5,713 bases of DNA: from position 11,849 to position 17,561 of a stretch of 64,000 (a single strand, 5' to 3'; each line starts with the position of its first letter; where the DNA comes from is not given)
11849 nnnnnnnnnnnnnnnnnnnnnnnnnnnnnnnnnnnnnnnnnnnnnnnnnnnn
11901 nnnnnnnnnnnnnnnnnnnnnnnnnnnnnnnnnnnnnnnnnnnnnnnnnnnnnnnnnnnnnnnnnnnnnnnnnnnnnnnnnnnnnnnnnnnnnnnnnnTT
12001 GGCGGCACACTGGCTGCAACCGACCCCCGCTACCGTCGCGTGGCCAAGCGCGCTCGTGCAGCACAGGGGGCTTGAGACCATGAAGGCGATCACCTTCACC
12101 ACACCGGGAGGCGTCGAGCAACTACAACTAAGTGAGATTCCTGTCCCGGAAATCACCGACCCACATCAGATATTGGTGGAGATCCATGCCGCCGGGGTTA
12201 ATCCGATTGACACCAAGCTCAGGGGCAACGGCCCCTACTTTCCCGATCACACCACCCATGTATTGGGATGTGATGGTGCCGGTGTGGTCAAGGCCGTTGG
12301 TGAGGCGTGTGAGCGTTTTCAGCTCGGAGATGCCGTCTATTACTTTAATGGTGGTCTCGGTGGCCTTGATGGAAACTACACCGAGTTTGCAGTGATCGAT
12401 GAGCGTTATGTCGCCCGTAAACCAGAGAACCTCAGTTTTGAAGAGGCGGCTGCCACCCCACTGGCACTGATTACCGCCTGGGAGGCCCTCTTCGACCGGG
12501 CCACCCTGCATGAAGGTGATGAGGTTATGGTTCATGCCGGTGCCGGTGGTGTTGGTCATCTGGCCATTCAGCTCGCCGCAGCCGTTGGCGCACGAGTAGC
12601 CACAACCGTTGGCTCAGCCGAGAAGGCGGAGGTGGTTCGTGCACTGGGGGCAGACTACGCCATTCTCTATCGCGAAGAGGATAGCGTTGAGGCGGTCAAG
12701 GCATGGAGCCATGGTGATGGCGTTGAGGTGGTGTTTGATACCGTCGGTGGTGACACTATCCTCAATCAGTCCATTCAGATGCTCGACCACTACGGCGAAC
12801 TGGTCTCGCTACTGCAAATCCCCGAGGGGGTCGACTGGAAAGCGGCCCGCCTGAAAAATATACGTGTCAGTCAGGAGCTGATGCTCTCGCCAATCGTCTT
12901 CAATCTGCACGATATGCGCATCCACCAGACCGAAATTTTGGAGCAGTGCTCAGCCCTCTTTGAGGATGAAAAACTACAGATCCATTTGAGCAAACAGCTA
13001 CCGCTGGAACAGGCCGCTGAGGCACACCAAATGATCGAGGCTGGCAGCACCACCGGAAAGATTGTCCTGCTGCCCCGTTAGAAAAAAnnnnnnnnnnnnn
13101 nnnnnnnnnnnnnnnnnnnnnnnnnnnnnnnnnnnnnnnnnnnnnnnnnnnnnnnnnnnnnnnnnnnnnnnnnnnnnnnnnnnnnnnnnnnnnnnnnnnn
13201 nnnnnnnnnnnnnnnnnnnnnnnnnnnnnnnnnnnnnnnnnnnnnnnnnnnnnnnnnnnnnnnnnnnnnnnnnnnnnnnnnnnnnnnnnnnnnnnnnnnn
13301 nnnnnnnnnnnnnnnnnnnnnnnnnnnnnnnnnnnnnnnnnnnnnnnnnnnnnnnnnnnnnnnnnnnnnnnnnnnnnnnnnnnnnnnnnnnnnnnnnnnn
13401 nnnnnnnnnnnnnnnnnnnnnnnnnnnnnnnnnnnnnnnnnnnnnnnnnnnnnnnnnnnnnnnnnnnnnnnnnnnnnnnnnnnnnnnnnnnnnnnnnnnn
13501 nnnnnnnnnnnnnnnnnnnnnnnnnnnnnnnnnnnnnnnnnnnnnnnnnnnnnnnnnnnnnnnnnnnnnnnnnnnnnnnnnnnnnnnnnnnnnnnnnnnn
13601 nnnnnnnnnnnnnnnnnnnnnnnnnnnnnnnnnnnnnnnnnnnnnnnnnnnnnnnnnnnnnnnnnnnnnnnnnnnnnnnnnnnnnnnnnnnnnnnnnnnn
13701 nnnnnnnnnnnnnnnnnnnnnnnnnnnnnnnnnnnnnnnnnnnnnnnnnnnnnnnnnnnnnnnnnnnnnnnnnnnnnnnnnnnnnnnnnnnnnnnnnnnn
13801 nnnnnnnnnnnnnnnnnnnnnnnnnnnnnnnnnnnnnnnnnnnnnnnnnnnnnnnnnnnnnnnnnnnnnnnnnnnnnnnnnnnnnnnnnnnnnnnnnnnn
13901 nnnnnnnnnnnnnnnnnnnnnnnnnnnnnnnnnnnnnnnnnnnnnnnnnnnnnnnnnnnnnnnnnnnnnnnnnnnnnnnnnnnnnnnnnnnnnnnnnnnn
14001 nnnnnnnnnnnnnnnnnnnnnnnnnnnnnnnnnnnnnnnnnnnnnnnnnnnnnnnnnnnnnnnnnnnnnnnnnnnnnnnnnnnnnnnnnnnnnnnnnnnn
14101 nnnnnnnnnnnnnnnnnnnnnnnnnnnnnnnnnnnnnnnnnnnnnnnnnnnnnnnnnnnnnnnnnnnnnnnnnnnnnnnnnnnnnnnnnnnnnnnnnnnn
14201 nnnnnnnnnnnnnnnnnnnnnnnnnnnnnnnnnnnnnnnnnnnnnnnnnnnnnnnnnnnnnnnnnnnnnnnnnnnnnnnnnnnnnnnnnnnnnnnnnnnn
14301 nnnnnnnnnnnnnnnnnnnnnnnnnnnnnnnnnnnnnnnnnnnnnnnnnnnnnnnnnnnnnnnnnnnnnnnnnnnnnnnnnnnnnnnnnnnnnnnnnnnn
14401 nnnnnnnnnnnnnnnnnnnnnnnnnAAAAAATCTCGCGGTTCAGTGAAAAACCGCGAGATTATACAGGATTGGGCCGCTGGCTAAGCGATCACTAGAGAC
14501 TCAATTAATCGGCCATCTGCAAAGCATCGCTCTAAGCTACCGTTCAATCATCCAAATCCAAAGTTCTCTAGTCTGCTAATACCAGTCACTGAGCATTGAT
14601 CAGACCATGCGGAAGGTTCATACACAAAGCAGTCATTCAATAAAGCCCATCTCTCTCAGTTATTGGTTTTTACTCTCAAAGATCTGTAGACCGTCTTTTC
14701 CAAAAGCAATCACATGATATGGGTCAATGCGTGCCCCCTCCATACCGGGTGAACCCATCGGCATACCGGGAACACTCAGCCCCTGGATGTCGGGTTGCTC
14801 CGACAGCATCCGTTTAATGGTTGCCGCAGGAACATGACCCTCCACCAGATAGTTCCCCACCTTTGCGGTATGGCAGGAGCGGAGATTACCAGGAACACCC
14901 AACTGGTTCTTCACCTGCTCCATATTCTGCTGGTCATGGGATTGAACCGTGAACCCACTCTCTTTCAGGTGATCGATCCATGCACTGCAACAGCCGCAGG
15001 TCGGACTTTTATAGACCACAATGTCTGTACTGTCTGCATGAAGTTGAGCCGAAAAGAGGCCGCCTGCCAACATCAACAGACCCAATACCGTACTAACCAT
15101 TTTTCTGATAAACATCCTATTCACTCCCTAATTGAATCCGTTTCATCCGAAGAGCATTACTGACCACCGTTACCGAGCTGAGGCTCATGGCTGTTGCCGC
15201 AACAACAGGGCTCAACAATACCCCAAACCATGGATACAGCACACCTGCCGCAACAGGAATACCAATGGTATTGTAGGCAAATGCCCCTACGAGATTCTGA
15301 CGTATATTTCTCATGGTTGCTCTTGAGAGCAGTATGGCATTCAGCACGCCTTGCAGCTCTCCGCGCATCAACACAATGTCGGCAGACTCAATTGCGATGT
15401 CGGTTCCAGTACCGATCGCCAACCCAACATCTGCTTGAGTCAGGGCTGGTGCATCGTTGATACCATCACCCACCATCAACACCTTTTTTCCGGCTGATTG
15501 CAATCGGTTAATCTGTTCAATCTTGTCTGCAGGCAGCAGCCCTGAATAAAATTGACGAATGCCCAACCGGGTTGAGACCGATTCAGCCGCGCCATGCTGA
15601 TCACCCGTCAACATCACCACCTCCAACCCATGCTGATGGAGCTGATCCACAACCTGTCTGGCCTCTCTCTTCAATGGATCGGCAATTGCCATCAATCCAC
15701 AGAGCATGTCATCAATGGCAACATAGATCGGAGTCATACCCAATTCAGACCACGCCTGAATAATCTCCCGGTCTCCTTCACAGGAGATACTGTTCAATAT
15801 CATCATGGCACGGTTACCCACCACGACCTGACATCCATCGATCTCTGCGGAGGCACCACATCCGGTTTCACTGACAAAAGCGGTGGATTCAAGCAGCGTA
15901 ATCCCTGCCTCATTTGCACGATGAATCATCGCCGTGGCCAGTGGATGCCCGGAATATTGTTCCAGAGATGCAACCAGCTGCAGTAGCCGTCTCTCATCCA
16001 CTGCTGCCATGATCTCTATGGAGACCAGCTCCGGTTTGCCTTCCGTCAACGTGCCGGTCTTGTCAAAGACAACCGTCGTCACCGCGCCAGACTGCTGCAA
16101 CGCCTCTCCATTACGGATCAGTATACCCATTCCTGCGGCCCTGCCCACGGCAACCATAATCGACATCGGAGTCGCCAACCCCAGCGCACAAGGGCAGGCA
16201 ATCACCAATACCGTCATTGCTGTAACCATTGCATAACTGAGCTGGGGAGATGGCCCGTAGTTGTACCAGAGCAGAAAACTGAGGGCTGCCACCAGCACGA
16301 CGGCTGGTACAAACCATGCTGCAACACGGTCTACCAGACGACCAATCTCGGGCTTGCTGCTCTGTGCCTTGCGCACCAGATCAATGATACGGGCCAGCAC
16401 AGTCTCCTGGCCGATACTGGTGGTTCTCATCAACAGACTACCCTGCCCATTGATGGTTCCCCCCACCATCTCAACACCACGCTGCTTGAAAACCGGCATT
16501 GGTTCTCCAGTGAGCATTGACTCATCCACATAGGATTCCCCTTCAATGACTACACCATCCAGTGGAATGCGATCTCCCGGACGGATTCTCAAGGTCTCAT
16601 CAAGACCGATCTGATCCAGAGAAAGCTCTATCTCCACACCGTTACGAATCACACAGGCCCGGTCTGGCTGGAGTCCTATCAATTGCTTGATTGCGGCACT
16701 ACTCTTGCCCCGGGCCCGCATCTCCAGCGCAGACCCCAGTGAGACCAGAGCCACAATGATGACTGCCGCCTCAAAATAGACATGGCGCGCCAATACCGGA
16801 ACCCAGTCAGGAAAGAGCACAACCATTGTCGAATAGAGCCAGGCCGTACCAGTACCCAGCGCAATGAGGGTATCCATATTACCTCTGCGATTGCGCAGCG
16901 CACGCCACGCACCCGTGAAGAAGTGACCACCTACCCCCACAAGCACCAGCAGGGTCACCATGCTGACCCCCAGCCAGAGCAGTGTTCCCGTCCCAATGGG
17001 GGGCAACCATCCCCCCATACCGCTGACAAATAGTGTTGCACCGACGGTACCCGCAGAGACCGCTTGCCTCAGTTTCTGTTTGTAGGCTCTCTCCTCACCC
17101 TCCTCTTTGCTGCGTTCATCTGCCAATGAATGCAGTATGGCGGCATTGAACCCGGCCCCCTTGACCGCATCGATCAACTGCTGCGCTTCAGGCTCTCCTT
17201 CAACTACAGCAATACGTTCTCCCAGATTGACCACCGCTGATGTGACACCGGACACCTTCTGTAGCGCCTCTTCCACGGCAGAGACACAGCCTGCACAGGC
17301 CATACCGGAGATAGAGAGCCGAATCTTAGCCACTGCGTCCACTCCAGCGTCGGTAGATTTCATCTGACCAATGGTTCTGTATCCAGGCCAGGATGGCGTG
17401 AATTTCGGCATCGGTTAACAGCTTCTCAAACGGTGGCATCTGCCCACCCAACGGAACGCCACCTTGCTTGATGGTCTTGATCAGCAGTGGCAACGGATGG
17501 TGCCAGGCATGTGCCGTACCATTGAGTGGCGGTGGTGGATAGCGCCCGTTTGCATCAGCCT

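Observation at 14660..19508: Seven-gene copper operon coupling a Cu-ATPase and DUF411 to three c-type cytochromes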

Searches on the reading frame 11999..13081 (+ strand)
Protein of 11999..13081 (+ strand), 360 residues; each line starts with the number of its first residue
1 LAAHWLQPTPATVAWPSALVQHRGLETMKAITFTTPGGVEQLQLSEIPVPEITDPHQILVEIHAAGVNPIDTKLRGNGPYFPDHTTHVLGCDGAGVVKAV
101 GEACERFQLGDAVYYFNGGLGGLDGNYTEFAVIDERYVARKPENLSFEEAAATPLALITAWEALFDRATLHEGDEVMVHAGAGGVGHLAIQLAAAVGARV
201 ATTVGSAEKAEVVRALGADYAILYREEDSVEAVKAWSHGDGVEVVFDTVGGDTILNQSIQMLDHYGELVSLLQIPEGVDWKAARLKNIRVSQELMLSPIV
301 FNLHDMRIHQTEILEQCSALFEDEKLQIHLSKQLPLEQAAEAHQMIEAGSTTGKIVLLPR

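Call 42: search_protein_families(library=pfam, proteins=[window:11999-13081:+], max_evalue=0.0001)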
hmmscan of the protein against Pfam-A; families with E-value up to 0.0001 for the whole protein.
window:11999-13081:+ (360 aa): 3 families
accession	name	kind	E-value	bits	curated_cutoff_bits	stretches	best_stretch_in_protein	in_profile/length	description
PF13602.12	ADH_zinc_N_2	-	3.7e-29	102.8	27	1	216-357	1-134/134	Zinc-binding dehydrogenase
PF00107.32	ADH_zinc_N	-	3.8e-23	82.3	31.8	1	184-271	1-88/129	Zinc-binding dehydrogenase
PF08240.17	ADH_N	-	5.3e-15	56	23.5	1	55-143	2-104/104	Alcohol dehydrogenase GroES-like domain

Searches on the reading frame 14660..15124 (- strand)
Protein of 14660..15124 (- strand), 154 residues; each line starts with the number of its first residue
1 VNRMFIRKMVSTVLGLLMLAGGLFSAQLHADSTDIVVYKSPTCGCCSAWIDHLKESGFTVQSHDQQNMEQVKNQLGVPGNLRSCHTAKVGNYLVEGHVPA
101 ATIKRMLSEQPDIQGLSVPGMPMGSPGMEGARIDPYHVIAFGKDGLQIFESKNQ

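Call 3: search_protein_families(library=pfam, proteins=[window:14660-15124:-], max_evalue=0.01)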
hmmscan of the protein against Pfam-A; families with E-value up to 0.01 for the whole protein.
window:14660-15124:- (154 aa): 2 families
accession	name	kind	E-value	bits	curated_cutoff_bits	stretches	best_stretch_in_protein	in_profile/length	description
PF04214.18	DUF411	-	7.6e-27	93.2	27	1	81-128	1-48/48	Protein of unknown function, DUF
PF00462.30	Glutaredoxin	-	0.009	16.6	22.9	0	35-74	1-40/60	Glutaredoxin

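Call 4: search_protein_families(library=ncbifam, proteins=[window:14660-15124:-], max_evalue=0.01)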
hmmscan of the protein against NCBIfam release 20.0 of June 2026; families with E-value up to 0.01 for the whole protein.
window:14660-15124:- (154 aa): 0 families

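Call 55: search_solved_structures(query=window:14660-15124:-, max_evalue=0.01, show_alignments=1)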
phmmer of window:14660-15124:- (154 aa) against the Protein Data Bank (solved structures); distinct sequences matched with E-value up to 0.01: 1.
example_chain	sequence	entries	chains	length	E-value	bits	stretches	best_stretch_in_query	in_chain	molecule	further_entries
6wis_A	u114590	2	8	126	9.1e-31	110.1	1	35-145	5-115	DUF411 domain-containing protein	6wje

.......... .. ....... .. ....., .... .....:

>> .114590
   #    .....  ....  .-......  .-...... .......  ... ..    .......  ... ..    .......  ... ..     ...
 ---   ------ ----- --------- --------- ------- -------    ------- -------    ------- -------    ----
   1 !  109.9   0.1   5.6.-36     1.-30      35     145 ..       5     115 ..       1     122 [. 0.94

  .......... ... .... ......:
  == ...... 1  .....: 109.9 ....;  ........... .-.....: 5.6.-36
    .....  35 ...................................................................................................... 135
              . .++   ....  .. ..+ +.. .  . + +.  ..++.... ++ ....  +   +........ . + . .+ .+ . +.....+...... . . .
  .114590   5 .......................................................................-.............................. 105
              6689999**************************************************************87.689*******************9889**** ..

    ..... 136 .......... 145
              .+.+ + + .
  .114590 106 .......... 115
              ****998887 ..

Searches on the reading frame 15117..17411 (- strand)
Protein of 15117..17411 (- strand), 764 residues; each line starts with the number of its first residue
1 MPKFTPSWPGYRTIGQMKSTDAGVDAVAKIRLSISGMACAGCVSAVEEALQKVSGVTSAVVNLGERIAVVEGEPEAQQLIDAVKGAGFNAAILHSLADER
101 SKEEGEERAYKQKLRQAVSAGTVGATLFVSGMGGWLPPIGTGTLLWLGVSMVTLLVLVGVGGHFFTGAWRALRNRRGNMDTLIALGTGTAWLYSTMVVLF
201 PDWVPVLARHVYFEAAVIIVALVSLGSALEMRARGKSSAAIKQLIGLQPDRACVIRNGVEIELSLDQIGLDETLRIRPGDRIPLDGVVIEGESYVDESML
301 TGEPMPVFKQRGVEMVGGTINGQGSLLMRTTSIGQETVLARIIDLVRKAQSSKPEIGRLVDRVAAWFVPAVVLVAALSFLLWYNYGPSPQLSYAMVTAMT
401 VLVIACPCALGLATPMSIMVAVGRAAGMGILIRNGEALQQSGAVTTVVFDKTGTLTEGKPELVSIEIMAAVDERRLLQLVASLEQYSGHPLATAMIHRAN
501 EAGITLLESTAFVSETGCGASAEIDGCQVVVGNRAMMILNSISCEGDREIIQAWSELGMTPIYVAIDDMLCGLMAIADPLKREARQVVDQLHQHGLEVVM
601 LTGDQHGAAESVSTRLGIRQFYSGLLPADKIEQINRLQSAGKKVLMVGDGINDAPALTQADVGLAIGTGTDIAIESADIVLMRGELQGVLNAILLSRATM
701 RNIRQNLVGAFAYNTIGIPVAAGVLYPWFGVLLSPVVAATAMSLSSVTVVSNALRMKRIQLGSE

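Call 3: search_protein_families(library=pfam, proteins=[window:15117-17411:-], max_evalue=0.01)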
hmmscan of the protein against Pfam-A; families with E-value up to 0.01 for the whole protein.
window:15117-17411:- (764 aa): 4 families
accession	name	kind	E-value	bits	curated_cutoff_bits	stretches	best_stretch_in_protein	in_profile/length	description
PF00122.25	E1-E2_ATPase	-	1.2e-53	181.7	28.1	1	247-426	2-179/181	E1-E2 ATPase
PF00702.32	Hydrolase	-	1.1e-30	107.9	26.4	1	445-661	2-191/191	haloacid dehalogenase-like hydrolase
PF00403.32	HMA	-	2.6e-16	60.2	24.8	1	32-88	2-61/62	Heavy-metal-associated domain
PF08282.18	Hydrolase_3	-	9.7e-08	32.5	20.9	1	635-693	197-255/255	haloacid dehalogenase-like hydrolase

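Call 4: search_protein_families(library=ncbifam, proteins=[window:15117-17411:-], max_evalue=0.01)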
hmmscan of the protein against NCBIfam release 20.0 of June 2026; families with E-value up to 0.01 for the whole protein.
window:15117-17411:- (764 aa): 37 families (the best 25 are shown)
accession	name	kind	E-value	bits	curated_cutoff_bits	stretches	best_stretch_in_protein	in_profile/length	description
NF007952.0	PRK10671.1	equivalog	1.1e-250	834.4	1316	1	29-759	104-834/838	copper-exporting P-type ATPase CopA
TIGR01525.1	ATPase-IB_hvy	subfamily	1.4e-183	611.8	346.25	1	179-755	1-559/560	heavy metal translocating P-type ATPase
TIGR01511.1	ATPase-IB1_Cu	subfamily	2.8e-182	607.4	397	1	161-757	2-542/542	copper-translocating P-type ATPase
TIGR01512.1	ATPase-IB2_Cd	subfamily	2.2e-122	409.3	313.5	2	211-536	17-306/494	cadmium family heavy metal-translocating P-type ATPase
NF008262.1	PRK11033.1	equivalog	4e-121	405.8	1005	2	214-758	197-729/731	zinc/cadmium/mercury/lead-transporting ATPase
NF033775.1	P_type_ZntA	exception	2.8e-104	349.9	1240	2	214-758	202-730/732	Zn(II)/Cd(II)/Pb(II) translocating P-type ATPase ZntA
TIGR01494.1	ATPase_P-type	subfamily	8.6e-84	281.7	62.3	1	219-724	2-463/478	HAD-IC family P-type ATPase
TIGR01647.1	ATPase-IIIA_H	equivalog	1.3e-48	165.8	615.5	2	213-619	55-482/755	plasma-membrane proton-efflux P-type ATPase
TIGR01497.1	kdpB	equivalog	2.7e-48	164.6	527.9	1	229-690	83-557/675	potassium-transporting ATPase subunit KdpB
TIGR01517.1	ATPase-IIB_Ca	equivalog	2.1e-44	152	507.05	3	251-467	157-383/882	calcium-translocating P-type ATPase, PMCA-type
NF010609.0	PRK14010.1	equivalog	1.7e-40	138.9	1323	1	213-698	66-560/673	K(+)-transporting ATPase subunit B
TIGR01657.1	P-ATPase-V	hypoth_equivalog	8.7e-36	122.9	618.25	4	213-310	193-291/1055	ATP13A2 family polyamine export P-type ATPase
TIGR01116.1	ATPase-IIA1_Ca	equivalog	1.4e-30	106.1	703.4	2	568-705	455-607/799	calcium-translocating P-type ATPase, SERCA-type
TIGR01522.1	ATPase-IIA2_Ca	equivalog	3.7e-30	104.4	798.3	3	626-706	572-653/854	calcium-transporting P-type ATPase, PMR1-type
TIGR01524.1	ATPase-IIIB_Mg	equivalog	5.4e-28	97.3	610.75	2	618-705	579-666/867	magnesium-translocating P-type ATPase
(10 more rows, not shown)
